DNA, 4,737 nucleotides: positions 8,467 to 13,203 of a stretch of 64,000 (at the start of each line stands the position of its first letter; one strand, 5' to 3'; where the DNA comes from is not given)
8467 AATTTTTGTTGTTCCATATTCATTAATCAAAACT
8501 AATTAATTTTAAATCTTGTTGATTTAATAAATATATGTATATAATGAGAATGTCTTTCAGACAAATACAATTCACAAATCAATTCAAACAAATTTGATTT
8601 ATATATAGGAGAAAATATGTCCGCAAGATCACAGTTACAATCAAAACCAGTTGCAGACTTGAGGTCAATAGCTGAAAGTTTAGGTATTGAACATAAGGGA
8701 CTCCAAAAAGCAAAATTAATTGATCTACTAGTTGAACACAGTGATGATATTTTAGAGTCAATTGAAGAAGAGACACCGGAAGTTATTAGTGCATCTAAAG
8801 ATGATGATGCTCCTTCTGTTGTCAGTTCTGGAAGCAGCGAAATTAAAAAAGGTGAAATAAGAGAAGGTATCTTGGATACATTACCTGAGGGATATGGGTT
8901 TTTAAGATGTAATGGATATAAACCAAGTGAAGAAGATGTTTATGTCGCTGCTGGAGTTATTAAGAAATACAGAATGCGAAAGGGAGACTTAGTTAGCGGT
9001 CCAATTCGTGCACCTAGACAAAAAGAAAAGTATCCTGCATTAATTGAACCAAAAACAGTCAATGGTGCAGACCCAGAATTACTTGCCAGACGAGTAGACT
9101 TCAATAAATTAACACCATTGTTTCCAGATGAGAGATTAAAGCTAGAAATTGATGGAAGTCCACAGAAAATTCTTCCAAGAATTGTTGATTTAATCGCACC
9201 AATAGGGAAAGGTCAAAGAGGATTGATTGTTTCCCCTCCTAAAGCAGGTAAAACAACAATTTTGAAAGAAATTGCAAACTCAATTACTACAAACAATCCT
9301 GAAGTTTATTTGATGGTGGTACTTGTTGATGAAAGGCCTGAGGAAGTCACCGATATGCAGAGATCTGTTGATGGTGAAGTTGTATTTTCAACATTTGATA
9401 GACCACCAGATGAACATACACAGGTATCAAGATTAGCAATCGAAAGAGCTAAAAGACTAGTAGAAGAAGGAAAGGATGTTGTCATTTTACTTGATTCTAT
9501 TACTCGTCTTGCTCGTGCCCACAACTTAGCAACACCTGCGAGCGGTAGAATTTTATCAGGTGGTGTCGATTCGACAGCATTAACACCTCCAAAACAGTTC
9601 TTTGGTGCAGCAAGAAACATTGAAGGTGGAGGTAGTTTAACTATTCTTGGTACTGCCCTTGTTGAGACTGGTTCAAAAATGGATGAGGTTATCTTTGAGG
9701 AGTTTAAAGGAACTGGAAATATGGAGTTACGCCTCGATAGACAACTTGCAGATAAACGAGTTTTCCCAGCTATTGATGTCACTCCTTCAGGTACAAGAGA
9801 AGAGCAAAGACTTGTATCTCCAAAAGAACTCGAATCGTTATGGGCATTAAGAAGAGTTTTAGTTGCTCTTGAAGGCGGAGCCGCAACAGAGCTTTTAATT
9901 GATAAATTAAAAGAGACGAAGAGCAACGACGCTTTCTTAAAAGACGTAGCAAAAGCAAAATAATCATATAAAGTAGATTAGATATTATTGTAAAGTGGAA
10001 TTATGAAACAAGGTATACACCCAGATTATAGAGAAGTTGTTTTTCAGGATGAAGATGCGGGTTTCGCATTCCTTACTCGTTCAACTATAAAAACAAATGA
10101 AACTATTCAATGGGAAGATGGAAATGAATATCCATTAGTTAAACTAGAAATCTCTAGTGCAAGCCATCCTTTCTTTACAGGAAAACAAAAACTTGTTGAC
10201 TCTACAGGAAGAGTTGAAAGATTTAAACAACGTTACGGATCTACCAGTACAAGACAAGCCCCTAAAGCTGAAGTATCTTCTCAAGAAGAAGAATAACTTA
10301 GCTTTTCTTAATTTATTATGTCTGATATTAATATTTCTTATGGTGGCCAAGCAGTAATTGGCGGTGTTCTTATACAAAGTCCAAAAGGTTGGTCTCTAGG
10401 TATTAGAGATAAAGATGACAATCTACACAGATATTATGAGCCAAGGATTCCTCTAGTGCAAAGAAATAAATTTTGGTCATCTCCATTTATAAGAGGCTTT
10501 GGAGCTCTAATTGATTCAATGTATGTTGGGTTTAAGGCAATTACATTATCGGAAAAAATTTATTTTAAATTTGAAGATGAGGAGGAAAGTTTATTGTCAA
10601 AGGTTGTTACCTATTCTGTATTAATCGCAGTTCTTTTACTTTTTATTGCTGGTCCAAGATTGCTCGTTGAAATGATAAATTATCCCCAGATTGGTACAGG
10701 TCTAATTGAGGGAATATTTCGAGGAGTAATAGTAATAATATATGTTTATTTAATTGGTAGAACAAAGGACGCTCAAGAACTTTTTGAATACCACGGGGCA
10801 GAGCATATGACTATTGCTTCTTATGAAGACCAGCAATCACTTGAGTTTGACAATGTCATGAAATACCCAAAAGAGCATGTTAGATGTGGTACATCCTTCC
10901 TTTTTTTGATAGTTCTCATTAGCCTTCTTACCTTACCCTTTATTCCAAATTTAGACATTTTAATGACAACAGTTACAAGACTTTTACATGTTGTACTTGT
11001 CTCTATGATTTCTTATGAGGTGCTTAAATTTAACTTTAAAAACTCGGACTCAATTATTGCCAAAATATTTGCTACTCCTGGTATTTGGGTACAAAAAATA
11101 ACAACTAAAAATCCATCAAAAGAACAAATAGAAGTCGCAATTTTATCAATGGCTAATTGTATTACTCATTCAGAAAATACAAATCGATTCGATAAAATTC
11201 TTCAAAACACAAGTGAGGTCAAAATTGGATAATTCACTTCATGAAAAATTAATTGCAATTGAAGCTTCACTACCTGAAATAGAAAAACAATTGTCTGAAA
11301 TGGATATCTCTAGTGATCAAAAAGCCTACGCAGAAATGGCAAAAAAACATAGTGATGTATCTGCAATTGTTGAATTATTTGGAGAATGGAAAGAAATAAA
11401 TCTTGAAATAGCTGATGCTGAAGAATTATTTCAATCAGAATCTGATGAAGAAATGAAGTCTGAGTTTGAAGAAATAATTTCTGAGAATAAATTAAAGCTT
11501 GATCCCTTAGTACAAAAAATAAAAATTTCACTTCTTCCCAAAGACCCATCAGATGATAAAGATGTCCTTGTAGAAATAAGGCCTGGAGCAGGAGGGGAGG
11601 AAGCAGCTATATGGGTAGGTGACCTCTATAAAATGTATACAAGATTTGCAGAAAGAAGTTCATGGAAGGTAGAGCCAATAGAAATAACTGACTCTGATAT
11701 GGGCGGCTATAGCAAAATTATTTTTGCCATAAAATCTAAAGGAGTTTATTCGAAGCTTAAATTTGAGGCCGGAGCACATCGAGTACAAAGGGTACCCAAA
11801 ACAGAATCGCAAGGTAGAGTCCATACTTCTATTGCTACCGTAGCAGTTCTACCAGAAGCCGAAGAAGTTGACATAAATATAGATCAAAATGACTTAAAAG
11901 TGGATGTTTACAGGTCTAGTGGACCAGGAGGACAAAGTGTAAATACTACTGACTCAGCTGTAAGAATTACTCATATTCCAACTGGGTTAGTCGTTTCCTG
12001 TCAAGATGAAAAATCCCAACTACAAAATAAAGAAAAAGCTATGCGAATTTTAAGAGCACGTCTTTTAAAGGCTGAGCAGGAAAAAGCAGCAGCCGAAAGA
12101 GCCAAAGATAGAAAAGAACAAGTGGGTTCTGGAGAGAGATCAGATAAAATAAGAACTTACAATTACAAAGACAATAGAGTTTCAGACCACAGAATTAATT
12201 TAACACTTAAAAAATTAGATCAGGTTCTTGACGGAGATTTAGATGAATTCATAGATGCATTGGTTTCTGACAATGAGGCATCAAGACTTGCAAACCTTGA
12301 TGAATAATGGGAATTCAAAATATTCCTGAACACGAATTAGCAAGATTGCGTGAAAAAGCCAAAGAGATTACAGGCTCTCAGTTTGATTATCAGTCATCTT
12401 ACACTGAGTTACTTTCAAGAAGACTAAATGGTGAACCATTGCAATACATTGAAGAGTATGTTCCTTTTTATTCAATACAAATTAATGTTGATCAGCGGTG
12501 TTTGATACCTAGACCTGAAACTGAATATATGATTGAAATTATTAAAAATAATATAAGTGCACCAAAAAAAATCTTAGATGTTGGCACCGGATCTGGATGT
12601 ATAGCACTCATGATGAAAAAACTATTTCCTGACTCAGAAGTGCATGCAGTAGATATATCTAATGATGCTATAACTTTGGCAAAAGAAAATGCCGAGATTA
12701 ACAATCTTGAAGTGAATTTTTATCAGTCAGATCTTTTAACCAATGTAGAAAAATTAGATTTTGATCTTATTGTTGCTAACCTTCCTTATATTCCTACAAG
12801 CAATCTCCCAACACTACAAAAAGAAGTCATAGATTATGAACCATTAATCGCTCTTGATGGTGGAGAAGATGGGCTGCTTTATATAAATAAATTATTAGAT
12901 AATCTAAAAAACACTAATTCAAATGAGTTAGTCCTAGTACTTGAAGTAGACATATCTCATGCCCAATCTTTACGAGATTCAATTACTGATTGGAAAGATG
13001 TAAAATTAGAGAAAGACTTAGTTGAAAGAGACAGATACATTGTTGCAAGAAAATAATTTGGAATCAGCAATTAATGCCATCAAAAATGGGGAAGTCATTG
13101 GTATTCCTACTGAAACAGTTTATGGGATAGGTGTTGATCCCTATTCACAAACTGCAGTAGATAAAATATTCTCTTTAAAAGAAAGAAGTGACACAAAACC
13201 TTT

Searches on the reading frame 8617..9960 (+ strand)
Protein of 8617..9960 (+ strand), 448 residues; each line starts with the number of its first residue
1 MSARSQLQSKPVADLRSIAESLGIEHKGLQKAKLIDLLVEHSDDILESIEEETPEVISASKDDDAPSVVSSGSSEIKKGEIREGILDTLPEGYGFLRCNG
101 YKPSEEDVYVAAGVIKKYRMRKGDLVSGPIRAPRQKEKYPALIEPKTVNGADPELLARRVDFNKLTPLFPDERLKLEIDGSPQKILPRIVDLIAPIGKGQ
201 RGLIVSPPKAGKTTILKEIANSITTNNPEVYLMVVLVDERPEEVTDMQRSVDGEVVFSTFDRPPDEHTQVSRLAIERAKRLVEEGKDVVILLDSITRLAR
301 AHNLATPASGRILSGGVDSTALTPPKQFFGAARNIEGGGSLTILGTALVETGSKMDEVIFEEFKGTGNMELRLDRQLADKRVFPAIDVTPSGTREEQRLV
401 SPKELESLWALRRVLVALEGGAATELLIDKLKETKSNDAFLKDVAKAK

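Call 10: search_protein_families(library=pfam, proteins=[window:8617-9960:+], max_evalue=0.001)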
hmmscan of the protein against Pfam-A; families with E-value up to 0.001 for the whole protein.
window:8617-9960:+ (448 aa): 4 families
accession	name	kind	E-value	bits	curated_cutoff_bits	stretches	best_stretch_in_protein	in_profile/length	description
PF07497.18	Rho_RNA_bind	-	6.5e-27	93.6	27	1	83-154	2-73/73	Rho termination factor, RNA-binding domain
PF00006.31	ATP-synt_ab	-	7.9e-27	94.7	29.5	1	188-391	3-211/213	ATP synthase alpha/beta family, nucleotide-binding domain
PF07498.18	Rho_N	-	2.1e-05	24.8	24.9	1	6-26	1-21/43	Rho termination factor, N-terminal domain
PF19568.5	Spore_III_AA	-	7.5e-05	22.4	27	1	173-242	122-188/306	Sporulation stage III, protein AA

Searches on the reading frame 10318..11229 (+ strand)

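Call 10: search_protein_families(library=pfam, proteins=[window:10318-11229:+], max_evalue=0.001)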
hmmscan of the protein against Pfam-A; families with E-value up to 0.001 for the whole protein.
window:10318-11229:+ (304 aa): 1 family
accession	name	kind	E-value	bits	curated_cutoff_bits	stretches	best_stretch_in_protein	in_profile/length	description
PF07136.16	DUF1385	-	3.7e-65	219.9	22.1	1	56-282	2-225/227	Protein of unknown function (DUF1385)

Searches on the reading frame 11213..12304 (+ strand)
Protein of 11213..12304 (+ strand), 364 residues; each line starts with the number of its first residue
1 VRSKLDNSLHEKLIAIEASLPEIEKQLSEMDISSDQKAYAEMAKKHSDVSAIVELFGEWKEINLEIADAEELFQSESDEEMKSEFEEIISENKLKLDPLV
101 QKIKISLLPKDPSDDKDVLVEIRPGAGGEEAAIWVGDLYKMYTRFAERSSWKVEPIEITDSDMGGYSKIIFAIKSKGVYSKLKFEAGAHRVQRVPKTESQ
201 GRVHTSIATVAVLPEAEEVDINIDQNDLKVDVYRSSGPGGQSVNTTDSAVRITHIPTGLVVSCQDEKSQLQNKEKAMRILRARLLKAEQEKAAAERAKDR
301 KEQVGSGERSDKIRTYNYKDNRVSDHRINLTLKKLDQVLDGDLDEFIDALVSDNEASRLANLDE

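Call 10: search_protein_families(library=pfam, proteins=[window:11213-12304:+], max_evalue=0.001)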
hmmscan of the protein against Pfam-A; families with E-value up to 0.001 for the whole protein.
window:11213-12304:+ (364 aa): 2 families
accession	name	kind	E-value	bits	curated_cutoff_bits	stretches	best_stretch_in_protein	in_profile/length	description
PF03462.23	PCRF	-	1.9e-67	227.3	24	1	17-210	2-194/194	PCRF domain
PF00472.26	RF-1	-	1.3e-43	148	35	1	217-327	1-116/116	RF-1 domain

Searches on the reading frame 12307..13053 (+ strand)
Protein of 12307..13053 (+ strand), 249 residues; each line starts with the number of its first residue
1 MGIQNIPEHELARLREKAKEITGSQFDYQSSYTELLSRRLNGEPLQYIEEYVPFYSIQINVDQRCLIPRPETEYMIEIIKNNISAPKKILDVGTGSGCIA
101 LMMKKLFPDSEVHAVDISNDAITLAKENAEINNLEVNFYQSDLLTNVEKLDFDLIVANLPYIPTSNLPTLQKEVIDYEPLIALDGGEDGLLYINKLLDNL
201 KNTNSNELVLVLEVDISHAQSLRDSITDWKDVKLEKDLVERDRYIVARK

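Call 10: search_protein_families(library=pfam, proteins=[window:12307-13053:+], max_evalue=0.001)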
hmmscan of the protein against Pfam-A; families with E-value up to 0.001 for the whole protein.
window:12307-13053:+ (249 aa): 16 families
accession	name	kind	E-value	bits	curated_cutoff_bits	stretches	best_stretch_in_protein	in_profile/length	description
PF05175.20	MTS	-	1.5e-18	67.4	23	1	72-161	20-108/170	Methyltransferase small domain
PF06325.19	PrmA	-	4.5e-14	53.1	22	1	72-159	148-234/296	Ribosomal protein L11 methyltransferase (PrmA)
PF13847.12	Methyltransf_31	-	7e-14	52.2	27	1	87-161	5-84/145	Methyltransferase domain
PF13649.12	Methyltransf_25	-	2.2e-13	51.1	27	1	89-174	1-89/97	Methyltransferase domain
PF08242.18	Methyltransf_12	-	1.2e-08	36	30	1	90-158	1-72/98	Methyltransferase domain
PF08241.18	Methyltransf_11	-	5.3e-08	33.8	21.2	1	90-158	1-67/95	Methyltransferase domain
PF13489.12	Methyltransf_23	-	2.9e-05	24.3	27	1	83-158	20-88/164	Methyltransferase domain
PF10294.15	Methyltransf_16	-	3.3e-05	24.1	21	1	80-150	41-111/174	Lysine methyltransferase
PF09445.16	Methyltransf_15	-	0.00013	22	22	1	87-154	2-69/165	RNA cap guanine-N2 methyltransferase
PF02475.24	TRM5-TYW2_MTfase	-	0.00015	22.2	28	1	80-170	31-123/164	TRM5/TYW2 methyltransferase domain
PF03848.20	TehB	-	0.00025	21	20.4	1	82-159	27-105/193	Tellurite resistance protein TehB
PF17827.6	PrmC_N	-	0.0003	21.7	23.4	1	29-48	50-69/71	PrmC N-terminal domain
PF12847.13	Methyltransf_18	-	0.00044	20.7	27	1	77-156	6-87/151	Methyltransferase domain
PF01135.25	PCMT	-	0.00044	20.5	20.3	1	52-135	41-124/210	Protein-L-isoaspartate(D-aspartate) O-methyltransferase (PCMT)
PF02384.22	N6_Mtase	-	0.00065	19.5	20.4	1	68-165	31-139/311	N-6 DNA Methylase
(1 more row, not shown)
